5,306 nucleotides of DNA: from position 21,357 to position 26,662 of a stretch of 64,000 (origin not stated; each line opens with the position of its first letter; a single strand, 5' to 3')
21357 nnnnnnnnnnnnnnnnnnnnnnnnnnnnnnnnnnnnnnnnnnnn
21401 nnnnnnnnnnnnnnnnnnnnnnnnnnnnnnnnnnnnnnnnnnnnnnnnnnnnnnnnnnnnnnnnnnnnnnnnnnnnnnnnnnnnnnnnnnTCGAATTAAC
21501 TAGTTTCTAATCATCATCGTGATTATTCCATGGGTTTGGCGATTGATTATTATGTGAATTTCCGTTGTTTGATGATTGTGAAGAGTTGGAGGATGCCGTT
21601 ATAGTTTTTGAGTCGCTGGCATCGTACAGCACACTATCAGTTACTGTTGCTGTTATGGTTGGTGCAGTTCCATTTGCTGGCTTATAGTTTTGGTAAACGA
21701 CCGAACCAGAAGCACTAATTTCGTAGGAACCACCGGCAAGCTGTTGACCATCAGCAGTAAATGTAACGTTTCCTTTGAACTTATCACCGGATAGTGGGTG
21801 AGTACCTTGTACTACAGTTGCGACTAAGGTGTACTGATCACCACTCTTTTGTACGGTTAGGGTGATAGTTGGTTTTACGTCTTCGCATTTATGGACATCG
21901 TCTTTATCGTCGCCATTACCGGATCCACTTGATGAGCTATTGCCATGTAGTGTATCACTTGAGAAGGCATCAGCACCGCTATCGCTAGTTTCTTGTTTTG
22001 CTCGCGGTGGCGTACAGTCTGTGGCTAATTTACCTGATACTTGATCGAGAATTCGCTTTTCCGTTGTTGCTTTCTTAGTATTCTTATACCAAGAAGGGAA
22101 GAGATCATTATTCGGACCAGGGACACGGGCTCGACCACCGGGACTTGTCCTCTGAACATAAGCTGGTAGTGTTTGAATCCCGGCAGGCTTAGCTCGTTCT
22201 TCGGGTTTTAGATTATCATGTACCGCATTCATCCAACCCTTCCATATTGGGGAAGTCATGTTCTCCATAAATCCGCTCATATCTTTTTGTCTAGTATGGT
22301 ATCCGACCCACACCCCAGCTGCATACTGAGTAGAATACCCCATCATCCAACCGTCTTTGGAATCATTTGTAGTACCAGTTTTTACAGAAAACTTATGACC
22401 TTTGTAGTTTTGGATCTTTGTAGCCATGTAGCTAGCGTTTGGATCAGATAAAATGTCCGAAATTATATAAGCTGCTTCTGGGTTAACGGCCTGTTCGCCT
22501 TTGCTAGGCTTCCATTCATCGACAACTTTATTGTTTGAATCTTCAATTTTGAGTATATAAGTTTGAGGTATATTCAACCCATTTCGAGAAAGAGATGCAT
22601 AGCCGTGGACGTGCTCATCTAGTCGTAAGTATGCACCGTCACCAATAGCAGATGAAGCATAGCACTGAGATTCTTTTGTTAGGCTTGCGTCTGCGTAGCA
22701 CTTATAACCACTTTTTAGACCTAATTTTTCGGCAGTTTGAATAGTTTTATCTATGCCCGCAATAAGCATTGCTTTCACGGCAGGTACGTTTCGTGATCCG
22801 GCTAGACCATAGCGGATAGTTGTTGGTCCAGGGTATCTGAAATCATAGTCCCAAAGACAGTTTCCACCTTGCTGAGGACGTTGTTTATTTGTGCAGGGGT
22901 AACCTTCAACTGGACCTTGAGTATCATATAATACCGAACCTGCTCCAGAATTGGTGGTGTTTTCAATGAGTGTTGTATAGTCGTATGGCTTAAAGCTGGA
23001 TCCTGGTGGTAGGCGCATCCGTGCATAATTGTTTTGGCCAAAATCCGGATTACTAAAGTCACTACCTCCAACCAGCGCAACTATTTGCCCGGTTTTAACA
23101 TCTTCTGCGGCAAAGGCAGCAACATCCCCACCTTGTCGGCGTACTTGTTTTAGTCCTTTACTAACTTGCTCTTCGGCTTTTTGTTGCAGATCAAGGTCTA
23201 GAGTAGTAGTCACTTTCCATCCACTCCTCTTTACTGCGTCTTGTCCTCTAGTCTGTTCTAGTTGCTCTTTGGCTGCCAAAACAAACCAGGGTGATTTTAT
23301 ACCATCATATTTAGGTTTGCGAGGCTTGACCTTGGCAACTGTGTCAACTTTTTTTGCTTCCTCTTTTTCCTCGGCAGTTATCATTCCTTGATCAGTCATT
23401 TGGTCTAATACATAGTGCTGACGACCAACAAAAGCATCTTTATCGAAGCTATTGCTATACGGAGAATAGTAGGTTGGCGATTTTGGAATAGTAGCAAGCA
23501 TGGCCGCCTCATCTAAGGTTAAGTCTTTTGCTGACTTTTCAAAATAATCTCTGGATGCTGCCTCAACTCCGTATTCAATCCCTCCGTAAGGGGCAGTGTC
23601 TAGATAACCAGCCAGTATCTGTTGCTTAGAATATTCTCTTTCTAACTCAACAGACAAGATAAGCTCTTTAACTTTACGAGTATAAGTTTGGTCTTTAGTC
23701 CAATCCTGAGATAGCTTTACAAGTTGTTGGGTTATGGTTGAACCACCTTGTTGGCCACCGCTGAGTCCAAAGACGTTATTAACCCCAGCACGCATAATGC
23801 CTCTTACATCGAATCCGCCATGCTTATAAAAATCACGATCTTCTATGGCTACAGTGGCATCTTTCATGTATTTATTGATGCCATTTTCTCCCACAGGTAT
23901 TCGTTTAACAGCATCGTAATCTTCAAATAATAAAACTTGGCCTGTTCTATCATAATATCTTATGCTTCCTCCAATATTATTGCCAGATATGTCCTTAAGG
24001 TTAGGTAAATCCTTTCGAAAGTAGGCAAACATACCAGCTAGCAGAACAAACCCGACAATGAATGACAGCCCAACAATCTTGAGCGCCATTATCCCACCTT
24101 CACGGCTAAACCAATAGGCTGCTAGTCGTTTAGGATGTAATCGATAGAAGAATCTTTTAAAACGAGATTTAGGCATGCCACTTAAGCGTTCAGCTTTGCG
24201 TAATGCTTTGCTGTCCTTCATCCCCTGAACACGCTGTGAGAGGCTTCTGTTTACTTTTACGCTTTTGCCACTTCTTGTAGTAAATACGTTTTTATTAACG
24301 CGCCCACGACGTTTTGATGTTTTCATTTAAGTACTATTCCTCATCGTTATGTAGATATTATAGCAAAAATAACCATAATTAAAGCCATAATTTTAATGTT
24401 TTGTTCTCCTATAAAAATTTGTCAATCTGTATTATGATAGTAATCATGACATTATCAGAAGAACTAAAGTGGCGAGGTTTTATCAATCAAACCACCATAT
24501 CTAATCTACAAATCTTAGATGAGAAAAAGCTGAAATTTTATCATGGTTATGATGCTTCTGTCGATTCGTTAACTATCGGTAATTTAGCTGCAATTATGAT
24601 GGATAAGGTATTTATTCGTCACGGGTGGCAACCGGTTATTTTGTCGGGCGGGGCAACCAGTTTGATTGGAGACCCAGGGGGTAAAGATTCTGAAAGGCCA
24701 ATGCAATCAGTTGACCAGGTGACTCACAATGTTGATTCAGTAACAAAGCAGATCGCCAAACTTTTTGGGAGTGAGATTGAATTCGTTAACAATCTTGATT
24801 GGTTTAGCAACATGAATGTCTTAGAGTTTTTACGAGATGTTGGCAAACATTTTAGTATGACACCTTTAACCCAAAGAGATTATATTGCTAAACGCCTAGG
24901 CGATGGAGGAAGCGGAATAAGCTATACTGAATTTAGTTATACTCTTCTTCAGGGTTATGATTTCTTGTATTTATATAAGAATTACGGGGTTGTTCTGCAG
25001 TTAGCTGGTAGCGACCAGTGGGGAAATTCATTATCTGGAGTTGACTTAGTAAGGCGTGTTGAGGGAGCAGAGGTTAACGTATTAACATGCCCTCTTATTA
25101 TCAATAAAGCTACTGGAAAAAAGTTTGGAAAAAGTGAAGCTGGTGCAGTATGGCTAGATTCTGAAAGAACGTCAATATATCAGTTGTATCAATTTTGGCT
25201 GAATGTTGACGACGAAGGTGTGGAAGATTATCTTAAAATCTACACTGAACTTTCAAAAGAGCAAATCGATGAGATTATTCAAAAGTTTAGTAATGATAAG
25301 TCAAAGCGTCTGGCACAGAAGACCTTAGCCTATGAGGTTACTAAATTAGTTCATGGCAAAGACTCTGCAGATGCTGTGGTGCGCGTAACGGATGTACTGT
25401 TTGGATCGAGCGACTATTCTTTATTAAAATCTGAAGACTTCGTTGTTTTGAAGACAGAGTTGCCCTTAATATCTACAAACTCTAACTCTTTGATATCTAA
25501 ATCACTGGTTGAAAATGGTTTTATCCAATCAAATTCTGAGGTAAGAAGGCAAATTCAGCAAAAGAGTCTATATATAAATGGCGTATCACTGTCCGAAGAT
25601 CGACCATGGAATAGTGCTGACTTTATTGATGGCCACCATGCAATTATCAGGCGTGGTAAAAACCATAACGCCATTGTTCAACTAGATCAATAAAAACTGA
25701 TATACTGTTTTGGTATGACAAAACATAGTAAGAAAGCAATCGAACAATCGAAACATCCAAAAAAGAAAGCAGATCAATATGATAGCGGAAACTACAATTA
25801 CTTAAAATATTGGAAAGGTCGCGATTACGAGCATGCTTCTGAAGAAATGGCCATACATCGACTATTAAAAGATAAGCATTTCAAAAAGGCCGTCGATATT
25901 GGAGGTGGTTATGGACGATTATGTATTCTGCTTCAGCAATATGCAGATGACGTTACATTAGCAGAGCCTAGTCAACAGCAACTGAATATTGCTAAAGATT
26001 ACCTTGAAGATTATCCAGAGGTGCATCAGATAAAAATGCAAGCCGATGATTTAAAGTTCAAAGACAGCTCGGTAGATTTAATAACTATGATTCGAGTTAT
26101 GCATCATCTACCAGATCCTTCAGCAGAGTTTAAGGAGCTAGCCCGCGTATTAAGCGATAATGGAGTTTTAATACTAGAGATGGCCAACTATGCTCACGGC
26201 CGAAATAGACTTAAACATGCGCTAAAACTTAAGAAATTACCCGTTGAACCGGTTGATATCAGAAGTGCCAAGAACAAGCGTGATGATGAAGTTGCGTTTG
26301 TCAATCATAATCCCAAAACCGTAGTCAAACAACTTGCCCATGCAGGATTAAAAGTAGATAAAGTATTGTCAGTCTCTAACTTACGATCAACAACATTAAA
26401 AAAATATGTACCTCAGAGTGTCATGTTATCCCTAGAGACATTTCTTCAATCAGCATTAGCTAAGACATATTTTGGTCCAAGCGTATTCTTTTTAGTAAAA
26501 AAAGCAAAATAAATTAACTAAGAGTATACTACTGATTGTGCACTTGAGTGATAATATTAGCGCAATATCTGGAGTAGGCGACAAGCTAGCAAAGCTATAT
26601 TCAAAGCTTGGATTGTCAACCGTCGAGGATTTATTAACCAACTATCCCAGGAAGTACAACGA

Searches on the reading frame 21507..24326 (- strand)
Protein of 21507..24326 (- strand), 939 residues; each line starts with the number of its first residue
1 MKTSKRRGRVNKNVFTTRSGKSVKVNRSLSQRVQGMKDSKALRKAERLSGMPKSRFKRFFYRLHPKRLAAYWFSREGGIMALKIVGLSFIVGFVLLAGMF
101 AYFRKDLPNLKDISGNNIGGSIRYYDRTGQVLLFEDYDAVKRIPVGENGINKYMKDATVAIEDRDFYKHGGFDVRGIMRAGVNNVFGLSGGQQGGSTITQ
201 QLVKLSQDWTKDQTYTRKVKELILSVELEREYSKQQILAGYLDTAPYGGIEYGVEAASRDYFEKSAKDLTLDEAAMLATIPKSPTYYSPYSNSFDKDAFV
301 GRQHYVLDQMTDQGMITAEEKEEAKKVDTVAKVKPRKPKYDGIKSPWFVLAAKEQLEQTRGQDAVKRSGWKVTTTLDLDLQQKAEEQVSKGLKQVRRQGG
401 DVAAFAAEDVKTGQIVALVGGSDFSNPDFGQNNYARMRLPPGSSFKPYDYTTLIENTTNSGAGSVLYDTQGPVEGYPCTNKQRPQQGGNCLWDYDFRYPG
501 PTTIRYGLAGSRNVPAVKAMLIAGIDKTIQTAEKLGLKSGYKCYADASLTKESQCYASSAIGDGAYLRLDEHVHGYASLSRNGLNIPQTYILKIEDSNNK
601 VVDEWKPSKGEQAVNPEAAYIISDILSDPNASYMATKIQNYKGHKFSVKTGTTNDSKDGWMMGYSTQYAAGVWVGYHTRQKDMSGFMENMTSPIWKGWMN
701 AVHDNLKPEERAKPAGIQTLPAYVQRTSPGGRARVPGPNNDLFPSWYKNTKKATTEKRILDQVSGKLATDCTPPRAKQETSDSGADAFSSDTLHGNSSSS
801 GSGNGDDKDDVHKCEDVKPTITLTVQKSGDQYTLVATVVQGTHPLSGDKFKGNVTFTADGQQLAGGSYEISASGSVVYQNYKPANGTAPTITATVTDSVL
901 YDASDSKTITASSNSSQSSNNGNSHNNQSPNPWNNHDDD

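Call 8: search_protein_families(library=ncbifam, proteins=[window:21507-24326:-])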
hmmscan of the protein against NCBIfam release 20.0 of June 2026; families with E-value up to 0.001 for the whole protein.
window:21507-24326:- (939 aa): 14 families
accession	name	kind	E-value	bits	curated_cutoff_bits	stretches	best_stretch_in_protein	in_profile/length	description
TIGR02074.1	PBP_1a_fam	subfamily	4e-124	415.3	508.75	1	142-704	2-534/535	PBP1A family penicillin-binding protein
NF051885.1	tranpepglycosPbpC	equivalog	4.2e-89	299.8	900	1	100-710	32-601/632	multimodular transpeptidase-transglycosylase PbpC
TIGR02073.1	PBP_1c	equivalog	2.2e-87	294.3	494.2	1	122-771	12-609/728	penicillin-binding protein 1C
NF038272.1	strep_PBP1A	exception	1.8e-75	254.6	1075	1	87-724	17-652/658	penicillin-binding protein PBP1A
TIGR02071.1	PBP_1b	equivalog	6.2e-68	229.6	717.75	1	139-751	144-725/729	penicillin-binding protein 1B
NF008643.0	PRK11636.1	equivalog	1.6e-62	212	1263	3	89-390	15-305/850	peptidoglycan glycosyltransferase/peptidoglycan DD-transpeptidase MrcA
NF038276.1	strep_PBP2A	exception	5e-55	187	1100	1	91-681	48-613/716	penicillin-binding protein PBP2A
NF038274.1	strep_PBP1B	exception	3.5e-50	171.1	1225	2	140-331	80-280/745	penicillin-binding protein PBP1B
NF008414.0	PRK11240.1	equivalog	5.4e-48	163.7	1121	1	133-680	55-542/774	peptidoglycan glycosyltransferase PbpC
NF007061.0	PRK09506.1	equivalog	1.2e-45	155.7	1120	1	136-681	205-726/825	bifunctional glycosyl transferase/transpeptidase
NF011423.0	PRK14850.1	equivalog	1.6e-42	145.8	1275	1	136-681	151-672/764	penicillin-binding protein 1b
TIGR02070.1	mono_pep_trsgly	equivalog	4.4e-32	111.4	182.65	1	149-311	62-219/224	monofunctional biosynthetic peptidoglycan transglycosylase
NF010008.0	PRK13481.1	equivalog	8.1e-32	110.6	270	1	146-324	84-263/269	glycosyltransferase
TIGR03423.1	pbp2_mrdA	equivalog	1e-05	24.3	455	0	365-435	222-277/593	penicillin-binding protein 2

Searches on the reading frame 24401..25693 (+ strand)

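Call 8: search_protein_families(library=ncbifam, proteins=[window:24401-25693:+])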
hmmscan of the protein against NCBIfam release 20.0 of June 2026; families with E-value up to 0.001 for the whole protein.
window:24401-25693:+ (430 aa): 1 family
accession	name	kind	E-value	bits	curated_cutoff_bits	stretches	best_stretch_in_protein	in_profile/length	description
TIGR00234.1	tyrS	equivalog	3.3e-93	313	113.8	1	19-427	7-404/406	tyrosine--tRNA ligase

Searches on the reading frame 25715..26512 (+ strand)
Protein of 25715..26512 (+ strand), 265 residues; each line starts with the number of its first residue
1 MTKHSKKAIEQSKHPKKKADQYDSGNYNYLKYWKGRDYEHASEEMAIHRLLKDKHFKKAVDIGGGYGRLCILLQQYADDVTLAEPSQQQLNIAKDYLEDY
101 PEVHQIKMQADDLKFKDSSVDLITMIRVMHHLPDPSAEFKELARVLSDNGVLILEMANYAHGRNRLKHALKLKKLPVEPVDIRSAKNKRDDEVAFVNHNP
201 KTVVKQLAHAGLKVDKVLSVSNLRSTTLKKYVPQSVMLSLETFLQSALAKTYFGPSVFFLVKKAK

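Call 10: search_protein_families(library=pfam, proteins=[window:25715-26512:+], max_evalue=0.00001)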
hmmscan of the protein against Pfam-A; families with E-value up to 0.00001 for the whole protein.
window:25715-26512:+ (265 aa): 7 families
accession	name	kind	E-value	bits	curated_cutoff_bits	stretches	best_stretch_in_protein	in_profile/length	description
PF08241.18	Methyltransf_11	-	1.1e-18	68.1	21.2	1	60-154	1-95/95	Methyltransferase domain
PF13489.12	Methyltransf_23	-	7.6e-18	65.2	27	1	46-167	12-129/164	Methyltransferase domain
PF13649.12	Methyltransf_25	-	1.7e-15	57.9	27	1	60-150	2-97/97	Methyltransferase domain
PF08242.18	Methyltransf_12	-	5e-15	56.5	30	1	60-152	1-98/98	Methyltransferase domain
PF13847.12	Methyltransf_31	-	9.7e-10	38.7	27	1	57-162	5-114/145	Methyltransferase domain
PF01209.24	Ubie_methyltran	-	2.8e-06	27.3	20.1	1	46-157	38-155/233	ubiE/COQ5 methyltransferase family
PF05891.18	Methyltransf_PK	-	5.8e-06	26.4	27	1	45-161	45-166/218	AdoMet dependent proline di-methyltransferase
